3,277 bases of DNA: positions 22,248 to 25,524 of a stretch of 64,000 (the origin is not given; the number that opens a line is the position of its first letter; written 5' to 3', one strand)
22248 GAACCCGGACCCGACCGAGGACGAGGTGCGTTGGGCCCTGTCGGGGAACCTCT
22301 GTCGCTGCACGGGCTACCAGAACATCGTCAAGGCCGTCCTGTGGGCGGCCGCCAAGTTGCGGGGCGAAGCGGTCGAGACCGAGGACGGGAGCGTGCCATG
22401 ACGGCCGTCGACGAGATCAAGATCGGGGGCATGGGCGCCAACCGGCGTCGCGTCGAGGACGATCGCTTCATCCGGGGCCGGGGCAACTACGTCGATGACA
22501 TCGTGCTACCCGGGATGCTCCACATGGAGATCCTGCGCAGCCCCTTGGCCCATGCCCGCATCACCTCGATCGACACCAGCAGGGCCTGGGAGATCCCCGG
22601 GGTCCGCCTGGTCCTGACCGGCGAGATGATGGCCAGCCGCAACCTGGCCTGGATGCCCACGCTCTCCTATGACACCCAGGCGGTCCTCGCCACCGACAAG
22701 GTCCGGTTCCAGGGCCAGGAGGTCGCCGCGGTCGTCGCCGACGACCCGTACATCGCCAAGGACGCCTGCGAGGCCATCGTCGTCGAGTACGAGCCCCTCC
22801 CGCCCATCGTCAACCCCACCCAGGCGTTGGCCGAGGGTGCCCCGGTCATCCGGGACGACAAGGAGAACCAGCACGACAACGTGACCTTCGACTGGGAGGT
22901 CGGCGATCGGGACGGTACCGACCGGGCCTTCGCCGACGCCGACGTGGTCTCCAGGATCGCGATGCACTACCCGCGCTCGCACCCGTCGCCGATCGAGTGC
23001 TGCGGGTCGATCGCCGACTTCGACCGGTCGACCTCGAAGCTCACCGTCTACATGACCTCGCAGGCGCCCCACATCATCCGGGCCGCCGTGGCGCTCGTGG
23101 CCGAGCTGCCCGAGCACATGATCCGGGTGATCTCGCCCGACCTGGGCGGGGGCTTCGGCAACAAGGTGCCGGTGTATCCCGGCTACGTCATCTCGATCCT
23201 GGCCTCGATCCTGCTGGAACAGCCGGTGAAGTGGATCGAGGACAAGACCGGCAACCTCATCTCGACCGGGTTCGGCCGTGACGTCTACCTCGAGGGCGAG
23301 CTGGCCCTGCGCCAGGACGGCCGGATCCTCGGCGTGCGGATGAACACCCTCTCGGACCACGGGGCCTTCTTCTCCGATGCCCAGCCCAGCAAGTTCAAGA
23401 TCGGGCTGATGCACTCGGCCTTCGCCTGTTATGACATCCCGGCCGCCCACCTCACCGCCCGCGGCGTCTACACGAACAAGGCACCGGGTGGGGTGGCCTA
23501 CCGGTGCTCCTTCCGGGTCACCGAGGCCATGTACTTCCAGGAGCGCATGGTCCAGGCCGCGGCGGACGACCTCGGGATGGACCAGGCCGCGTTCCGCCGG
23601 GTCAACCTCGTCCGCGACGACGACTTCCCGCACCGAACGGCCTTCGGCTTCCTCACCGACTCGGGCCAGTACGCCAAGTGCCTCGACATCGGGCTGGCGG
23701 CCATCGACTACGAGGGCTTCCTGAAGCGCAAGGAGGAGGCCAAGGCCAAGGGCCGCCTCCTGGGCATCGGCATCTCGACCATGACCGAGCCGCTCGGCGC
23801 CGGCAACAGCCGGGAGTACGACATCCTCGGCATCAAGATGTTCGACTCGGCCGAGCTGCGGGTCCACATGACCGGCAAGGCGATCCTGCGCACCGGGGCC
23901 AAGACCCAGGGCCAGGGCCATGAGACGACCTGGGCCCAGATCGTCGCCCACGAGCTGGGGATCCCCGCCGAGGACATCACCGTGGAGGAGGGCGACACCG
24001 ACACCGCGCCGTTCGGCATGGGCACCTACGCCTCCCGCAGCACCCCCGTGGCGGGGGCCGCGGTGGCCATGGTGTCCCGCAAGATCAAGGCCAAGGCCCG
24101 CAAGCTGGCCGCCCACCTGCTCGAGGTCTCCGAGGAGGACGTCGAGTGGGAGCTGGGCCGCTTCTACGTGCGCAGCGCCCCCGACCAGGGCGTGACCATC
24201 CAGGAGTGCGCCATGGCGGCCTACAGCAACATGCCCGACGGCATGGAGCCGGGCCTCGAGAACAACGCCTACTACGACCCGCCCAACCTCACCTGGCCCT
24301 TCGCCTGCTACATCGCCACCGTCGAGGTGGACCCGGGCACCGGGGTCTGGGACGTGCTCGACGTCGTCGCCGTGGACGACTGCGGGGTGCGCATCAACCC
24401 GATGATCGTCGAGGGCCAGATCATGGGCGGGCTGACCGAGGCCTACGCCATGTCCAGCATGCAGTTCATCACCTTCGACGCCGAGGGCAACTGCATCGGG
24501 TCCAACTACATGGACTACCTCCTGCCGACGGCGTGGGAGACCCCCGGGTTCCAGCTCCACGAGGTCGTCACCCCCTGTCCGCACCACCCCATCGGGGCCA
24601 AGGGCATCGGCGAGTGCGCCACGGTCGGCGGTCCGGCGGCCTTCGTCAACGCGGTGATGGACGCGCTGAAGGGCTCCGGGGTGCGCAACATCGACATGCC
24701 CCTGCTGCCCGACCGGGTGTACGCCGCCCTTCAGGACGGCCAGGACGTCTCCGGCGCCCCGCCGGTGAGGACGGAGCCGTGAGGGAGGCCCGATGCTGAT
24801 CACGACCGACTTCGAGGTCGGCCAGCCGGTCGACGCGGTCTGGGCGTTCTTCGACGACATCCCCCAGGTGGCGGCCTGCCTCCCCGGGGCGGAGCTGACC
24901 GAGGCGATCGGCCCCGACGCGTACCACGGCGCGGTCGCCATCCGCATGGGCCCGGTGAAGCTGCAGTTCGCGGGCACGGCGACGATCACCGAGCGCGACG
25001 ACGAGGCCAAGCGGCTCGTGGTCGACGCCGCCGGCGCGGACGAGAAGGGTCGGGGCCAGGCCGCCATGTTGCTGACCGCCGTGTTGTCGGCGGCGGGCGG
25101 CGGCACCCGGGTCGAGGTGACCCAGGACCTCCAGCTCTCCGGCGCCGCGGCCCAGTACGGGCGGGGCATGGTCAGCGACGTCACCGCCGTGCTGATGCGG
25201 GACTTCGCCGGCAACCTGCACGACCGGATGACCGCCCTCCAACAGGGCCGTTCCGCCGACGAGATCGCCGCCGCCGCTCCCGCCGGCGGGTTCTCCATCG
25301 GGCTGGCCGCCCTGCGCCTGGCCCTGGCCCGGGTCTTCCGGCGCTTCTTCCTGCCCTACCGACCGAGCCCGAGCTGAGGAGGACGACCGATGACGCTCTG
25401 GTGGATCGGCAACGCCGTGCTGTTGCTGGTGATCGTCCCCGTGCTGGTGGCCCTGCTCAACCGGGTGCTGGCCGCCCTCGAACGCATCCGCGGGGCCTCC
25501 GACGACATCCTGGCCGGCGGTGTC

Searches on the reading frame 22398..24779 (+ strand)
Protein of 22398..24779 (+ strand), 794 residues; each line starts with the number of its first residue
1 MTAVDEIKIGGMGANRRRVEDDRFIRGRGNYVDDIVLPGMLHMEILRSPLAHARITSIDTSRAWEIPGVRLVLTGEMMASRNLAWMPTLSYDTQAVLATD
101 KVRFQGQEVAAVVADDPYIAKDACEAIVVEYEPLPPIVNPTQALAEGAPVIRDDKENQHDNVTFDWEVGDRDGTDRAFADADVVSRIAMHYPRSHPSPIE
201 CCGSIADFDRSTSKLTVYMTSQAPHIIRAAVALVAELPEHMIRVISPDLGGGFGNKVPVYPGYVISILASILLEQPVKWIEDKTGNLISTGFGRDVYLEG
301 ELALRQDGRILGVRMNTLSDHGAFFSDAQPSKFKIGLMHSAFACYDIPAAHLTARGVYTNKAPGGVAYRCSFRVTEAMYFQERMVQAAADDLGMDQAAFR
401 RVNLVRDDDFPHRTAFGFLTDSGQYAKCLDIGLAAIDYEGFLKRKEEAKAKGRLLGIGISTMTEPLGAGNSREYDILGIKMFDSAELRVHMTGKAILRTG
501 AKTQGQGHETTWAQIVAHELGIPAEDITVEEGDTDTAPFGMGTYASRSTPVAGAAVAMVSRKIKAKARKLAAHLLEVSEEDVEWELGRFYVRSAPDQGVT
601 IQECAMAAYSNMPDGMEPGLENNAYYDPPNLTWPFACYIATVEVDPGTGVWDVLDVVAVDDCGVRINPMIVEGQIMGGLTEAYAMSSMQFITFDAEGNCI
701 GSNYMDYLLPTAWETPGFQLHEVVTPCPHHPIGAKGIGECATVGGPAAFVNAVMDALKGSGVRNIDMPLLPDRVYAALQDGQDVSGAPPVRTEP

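Call 95: search_dna_similar(query=window:22398-24779:+, collection=plasmids, mode=protein, max_evalue=1e-100, max_rows=25)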
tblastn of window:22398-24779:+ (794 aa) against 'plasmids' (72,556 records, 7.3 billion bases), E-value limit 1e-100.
Records with a match: 171; places in all: 192; records where one place covers at least 80% of the query: 171.
Best place of each record, by identity: <60% 171.
By first word of the organism name: Pseudosulfitobacter 41; Sinorhizobium 15; Azospirillum 10; Rhizobium 9; Bacillus 9; Arthrobacter 8; Phaeobacter 7; Ralstonia 5; Agrobacterium 5; Neorhizobium 5; and 40 more.
By predicted mobility (MOB-suite, as given by PLSDB): non-mobilizable 107; conjugative 51; mobilizable 13.
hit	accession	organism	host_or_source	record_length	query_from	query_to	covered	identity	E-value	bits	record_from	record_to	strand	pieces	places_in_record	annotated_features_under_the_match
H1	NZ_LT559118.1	Nonomuraea gerenzanensis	-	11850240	18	775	95%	57.4%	0e+0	801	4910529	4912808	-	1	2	none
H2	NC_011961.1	Thermomicrobium roseum DSM 5159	-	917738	9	780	97%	55.8%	0e+0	806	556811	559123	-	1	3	aerobic carbon-monoxide dehydrogenase large subunit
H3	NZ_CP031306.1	Natronorubrum bangense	Cell culture,The Bange salt-alkaline ...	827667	10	780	97%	55.0%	0e+0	800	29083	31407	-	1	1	aerobic carbon-monoxide dehydrogenase large subunit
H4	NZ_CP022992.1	Paraburkholderia aromaticivorans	-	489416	11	775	96%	54.4%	0e+0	775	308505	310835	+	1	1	aerobic carbon-monoxide dehydrogenase large subunit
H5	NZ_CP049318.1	Caballeronia sp. SBC2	whole organism,soil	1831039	11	775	96%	54.0%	0e+0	772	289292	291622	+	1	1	none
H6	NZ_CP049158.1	Caballeronia sp. SBC1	whole organism,soil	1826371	11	775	96%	53.9%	0e+0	769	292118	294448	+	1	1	none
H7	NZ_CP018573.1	Marivivens sp. JLT3646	cell culture,shallow-sea hydrothermal ...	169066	8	768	96%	53.6%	0e+0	796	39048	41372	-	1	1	aerobic carbon-monoxide dehydrogenase large subunit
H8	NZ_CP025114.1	Bradyrhizobium sp. SK17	whole organism,agricultural soil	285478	8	768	96%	53.5%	0e+0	769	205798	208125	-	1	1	aerobic carbon-monoxide dehydrogenase large subunit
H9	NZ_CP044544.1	Bradyrhizobium betae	Beta vulgaris,Cell culture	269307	8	768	96%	53.5%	0e+0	769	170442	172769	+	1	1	aerobic carbon-monoxide dehydrogenase large subunit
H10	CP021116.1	Aestuarium zhoushanense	pure culture,tidal flat sample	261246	8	768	96%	53.4%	0e+0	794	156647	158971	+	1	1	carbon-monoxide dehydrogenase large subunit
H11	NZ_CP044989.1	Deinococcus sp. AJ005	single cell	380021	12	787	98%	51.7%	0e+0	763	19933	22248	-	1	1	aerobic carbon-monoxide dehydrogenase large subunit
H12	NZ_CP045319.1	Roseivivax sp. THAF197b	pure culture,Surface of a polyethylene ...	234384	4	768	96%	52.4%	0e+0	772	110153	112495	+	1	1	aerobic carbon-monoxide dehydrogenase large subunit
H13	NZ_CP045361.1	Roseivivax sp. THAF40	pure culture,Surface of a polyethylene ...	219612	4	768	96%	52.4%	0e+0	772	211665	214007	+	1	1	aerobic carbon-monoxide dehydrogenase large subunit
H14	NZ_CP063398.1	Rhizobium sp. SL42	Amphicarpaea bracteata,Whole ...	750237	8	768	96%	52.5%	0e+0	756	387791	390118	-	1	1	aerobic carbon-monoxide dehydrogenase large subunit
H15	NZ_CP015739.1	Shinella sp. HZN7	-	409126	6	768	96%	52.3%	0e+0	765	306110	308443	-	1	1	aerobic carbon-monoxide dehydrogenase large subunit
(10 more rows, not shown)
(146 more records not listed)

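Call 96: get_annotated_region(hit=H1, flank=12000)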
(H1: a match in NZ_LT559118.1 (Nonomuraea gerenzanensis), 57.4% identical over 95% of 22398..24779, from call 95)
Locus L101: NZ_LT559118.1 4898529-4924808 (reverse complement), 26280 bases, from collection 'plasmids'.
description: Nonomuraea gerenzanensis isolate nono1 plasmid I, complete sequence
organism: Nonomuraea gerenzanensis (NCBI taxid 93944)
taxonomy: Bacteria; Actinomycetota; Actinomycetes; Streptosporangiales; Streptosporangiaceae; Nonomuraea; Nonomuraea gerenzanensis
host: -; source: -; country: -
typing (MOB-suite, as given by PLSDB): non-mobilizable
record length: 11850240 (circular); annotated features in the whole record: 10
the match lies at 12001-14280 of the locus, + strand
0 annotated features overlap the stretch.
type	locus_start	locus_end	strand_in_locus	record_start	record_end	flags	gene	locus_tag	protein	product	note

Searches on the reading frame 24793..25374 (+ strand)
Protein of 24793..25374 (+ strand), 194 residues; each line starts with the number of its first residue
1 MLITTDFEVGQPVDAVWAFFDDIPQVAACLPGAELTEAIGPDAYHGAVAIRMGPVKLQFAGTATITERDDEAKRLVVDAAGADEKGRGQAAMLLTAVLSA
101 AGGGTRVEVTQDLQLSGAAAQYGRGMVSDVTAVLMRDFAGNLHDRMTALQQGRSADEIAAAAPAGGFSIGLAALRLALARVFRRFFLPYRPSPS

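Call 4: search_protein_families(library=pfam, proteins=[window:24793-25374:+], max_evalue=10)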
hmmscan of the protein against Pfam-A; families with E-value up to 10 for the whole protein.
window:24793-25374:+ (194 aa): 3 families
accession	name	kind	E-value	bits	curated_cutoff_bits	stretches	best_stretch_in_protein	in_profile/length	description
PF06240.19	COXG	-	2.6e-15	56.8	22.2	1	7-144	3-137/140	Carbon monoxide dehydrogenase subunit G (CoxG)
PF10604.15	Polyketide_cyc2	-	8.4e-06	26.6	27.4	1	4-144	5-139/142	Polyketide cyclase / dehydrase and lipid transport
PF08327.17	AHSA1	-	0.024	15.3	22.1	1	47-121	35-102/125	Activator of Hsp90 ATPase homolog 1-like protein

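Call 5: search_protein_families(library=ncbifam, proteins=[window:24793-25374:+], max_evalue=10)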
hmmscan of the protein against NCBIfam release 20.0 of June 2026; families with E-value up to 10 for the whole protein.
window:24793-25374:+ (194 aa): 0 families

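Call 38: search_solved_structures(query=window:24793-25374:+, max_evalue=0.001, show_alignments=2)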
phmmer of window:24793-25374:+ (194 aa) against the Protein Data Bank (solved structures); distinct sequences matched with E-value up to 0.001: 2.
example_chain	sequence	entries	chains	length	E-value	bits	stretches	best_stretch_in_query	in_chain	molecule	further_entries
8uds_D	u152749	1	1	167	2.4e-27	99.3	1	2-148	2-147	Carbon monoxide dehydrogenase subunit G (CoxG) family protein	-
2pcs_A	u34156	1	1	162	7.2e-05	26.1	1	8-150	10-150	Conserved protein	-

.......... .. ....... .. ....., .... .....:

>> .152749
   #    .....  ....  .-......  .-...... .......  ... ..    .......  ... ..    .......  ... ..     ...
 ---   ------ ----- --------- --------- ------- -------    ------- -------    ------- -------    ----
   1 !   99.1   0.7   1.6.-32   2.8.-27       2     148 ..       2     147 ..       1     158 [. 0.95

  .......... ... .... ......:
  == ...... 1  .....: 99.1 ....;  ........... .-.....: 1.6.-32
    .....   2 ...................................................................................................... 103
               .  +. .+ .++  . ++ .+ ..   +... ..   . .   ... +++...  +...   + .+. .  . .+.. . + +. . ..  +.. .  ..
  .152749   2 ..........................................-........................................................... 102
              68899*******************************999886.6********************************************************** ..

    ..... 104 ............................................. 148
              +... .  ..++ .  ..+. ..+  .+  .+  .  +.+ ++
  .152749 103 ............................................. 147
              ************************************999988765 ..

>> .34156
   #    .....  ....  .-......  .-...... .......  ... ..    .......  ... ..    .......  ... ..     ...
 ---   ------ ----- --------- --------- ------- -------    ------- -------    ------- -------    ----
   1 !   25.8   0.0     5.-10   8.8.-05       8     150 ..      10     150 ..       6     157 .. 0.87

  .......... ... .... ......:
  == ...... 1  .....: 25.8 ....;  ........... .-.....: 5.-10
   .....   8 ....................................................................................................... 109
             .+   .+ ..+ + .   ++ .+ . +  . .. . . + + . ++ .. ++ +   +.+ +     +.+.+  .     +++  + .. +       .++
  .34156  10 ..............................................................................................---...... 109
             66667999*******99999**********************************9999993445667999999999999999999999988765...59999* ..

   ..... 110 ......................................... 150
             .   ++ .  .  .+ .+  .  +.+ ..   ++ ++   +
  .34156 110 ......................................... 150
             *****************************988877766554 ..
